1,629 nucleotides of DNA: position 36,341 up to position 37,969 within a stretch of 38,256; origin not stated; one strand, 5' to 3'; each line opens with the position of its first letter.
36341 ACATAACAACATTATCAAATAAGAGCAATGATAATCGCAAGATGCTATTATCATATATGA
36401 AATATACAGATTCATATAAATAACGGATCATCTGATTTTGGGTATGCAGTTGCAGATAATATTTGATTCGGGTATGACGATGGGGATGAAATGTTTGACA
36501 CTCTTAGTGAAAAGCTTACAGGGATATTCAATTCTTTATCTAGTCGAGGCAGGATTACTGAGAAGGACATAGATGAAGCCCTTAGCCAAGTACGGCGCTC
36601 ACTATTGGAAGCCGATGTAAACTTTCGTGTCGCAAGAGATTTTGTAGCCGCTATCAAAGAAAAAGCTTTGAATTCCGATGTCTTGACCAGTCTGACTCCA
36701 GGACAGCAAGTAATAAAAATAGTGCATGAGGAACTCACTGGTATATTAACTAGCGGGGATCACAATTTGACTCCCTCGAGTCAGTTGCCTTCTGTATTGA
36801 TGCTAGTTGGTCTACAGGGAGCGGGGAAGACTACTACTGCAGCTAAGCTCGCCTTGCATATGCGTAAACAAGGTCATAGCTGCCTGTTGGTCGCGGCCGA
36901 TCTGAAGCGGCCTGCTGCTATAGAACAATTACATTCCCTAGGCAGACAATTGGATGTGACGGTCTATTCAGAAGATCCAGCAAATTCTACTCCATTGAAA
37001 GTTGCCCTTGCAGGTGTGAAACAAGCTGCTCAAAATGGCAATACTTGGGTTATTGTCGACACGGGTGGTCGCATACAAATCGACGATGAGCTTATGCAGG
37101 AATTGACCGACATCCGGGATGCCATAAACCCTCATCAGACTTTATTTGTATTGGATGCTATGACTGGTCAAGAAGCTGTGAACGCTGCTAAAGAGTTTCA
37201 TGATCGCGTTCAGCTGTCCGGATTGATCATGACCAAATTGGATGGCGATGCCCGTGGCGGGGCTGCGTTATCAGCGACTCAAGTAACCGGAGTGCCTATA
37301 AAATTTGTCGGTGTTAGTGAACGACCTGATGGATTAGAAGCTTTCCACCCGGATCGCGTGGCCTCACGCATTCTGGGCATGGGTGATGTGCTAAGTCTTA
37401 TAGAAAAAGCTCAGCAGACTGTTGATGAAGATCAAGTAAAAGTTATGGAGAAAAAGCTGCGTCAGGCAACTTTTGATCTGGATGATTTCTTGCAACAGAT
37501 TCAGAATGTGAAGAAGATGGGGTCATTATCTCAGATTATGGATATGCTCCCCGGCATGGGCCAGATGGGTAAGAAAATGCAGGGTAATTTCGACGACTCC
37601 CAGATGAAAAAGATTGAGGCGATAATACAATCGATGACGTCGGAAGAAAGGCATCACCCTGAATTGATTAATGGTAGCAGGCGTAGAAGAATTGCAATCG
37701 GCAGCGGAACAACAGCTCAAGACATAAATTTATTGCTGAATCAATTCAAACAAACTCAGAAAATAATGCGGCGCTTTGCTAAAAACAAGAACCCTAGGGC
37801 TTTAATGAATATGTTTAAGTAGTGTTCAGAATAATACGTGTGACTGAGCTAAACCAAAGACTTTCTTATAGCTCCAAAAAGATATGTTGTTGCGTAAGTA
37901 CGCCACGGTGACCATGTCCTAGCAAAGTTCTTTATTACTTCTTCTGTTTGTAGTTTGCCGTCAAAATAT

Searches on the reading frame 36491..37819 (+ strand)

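Call 46: search_protein_families(library=pfam, proteins=[window:36491-37819:+], max_evalue=0.00001)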
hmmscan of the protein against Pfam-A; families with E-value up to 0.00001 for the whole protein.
window:36491-37819:+ (443 aa): 4 families
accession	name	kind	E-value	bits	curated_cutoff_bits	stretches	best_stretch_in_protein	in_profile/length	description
PF00448.28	SRP54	-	3.1e-71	239.5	22.7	1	100-296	1-196/196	SRP54-type protein, GTPase domain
PF02978.25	SRP_SPB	-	1.4e-35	121.9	27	1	327-426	1-91/91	Signal peptide binding domain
PF02881.24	SRP54_N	-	2.3e-22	79.4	22.4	1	5-82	1-75/75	SRP54-type protein, helical bundle domain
PF20720.3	nSTAND3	-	6.2e-06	26.4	27.2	0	102-138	19-54/155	Novel STAND NTPase 3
